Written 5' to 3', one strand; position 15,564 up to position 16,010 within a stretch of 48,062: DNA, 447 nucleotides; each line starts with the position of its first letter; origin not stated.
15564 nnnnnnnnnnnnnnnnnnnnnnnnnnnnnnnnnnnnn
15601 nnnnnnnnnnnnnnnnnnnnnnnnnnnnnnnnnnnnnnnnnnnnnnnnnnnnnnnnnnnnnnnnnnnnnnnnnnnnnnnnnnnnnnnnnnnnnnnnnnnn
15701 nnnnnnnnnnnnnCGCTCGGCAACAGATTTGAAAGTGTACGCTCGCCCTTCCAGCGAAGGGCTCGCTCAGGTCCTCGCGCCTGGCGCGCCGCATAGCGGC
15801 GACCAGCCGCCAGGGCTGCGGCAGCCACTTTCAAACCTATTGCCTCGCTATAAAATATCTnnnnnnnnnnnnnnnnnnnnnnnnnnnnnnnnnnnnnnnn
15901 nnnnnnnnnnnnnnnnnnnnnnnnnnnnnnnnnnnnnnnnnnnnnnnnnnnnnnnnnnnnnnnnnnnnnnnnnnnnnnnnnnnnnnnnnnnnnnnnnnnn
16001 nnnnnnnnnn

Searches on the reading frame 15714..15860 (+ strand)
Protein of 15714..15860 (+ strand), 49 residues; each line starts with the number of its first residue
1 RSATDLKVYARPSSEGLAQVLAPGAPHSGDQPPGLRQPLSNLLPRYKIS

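Call 63: find_homologous_proteins(query=A4, max_evalue=0.001)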
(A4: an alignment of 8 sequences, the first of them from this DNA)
Query A4 (8 sequences) (49 aa, profile of the alignment): 2 proteins with E <= 0.001 among 8 candidates.
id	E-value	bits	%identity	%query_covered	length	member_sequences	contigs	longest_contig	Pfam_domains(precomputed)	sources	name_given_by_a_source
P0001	3.1e-15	73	79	67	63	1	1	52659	-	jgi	jgi:hypothetical protein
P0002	4.6e-4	38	79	39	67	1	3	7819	-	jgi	-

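Call 64: find_encoding_contigs(protein=P0001, flank=10000, max_places=5)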
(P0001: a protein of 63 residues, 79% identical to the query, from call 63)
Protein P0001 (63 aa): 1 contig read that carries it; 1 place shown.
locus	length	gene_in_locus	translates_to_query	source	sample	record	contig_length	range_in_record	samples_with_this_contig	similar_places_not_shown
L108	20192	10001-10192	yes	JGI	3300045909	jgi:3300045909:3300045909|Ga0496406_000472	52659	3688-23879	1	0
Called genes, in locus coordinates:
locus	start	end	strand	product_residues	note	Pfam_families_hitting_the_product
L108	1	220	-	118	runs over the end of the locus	PF04607:RelA_SpoT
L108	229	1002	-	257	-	PF13328:HD_4, PF01966:HD (weak)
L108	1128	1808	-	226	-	PF01131:Topoisom_bac, PF01396:Zn_ribbon_Top1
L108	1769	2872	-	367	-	PF01751:Toprim, PF01131:Topoisom_bac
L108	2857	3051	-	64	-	PF01751:Toprim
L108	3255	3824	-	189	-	PF02481:DNA_processg_A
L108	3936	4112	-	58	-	-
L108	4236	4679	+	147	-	-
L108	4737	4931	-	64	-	-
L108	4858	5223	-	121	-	PF00271:Helicase_C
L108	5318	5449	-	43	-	-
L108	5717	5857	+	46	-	-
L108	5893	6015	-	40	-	-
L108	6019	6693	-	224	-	PF14814:UB2H (faint), PF17757:UvrB_inter, PF02559:CarD_TRCF_RID (weak)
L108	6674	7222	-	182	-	PF01195:Pept_tRNA_hydro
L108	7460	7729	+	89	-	-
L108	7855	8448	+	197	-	PF10502:Peptidase_S26, PF00717:Peptidase_S24 (weak)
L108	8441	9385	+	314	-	PF13393:tRNA-synt_His, PF00587:tRNA-synt_2b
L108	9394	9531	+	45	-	-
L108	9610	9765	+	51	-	-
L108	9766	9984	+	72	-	-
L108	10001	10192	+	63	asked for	-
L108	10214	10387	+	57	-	PF09424:YqeY (weak)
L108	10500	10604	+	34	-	PF09424:YqeY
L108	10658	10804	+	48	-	-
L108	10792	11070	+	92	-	PF02130:YbeY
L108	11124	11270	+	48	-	-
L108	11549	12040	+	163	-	PF14450:FtsA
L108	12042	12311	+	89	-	-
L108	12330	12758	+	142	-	PF00091:Tubulin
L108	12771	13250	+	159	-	PF12327:FtsZ_C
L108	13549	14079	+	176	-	PF03477:ATP-cone, PF13597:NRDD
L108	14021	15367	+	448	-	PF13597:NRDD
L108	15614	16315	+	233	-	PF13353:Fer4_12, PF04055:Radical_SAM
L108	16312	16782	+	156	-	PF13567:DUF4131 (weak)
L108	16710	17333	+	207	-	PF03772:Competence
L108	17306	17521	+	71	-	PF03772:Competence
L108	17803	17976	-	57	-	-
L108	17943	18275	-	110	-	-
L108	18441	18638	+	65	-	-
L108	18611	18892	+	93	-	-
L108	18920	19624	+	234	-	PF22053:DUF6938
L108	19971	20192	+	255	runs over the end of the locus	-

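Call 65: find_encoding_contigs(protein=P0002, flank=10000, max_places=5)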
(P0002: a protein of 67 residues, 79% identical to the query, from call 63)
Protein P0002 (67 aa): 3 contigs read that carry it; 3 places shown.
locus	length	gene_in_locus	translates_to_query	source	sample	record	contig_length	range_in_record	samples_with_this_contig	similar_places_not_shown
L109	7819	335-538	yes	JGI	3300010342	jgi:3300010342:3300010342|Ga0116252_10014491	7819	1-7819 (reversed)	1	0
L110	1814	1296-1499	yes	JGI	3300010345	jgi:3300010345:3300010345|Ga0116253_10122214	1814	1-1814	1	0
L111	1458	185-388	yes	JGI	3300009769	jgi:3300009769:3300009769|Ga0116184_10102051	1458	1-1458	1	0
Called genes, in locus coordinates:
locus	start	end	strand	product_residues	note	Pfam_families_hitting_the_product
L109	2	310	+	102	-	PF00266:Aminotran_5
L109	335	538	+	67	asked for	-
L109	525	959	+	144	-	PF01592:NifU_N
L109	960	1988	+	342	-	PF03054:tRNA_Me_trans, PF20259:tRNA_Me_trans_M, PF20258:tRNA_Me_trans_C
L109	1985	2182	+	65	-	-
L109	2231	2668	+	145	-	-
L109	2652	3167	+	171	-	-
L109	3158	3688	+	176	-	-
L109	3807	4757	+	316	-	PF01180:DHO_dh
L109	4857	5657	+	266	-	PF00106:adh_short, PF08659:KR, PF23441:SDR (weak), PF13561:adh_short_C2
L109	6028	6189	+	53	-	PF18930:DUF5679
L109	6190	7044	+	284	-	PF00753:Lactamase_B, PF12706:Lactamase_B_2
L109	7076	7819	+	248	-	?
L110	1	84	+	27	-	?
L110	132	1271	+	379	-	PF00155:Aminotran_1_2 (weak), PF00266:Aminotran_5, PF01041:DegT_DnrJ_EryC1 (weak), PF01212:Beta_elim_lyase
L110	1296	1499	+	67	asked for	-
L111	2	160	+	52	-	?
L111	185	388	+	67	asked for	-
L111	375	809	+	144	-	PF01592:NifU_N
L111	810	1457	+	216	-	?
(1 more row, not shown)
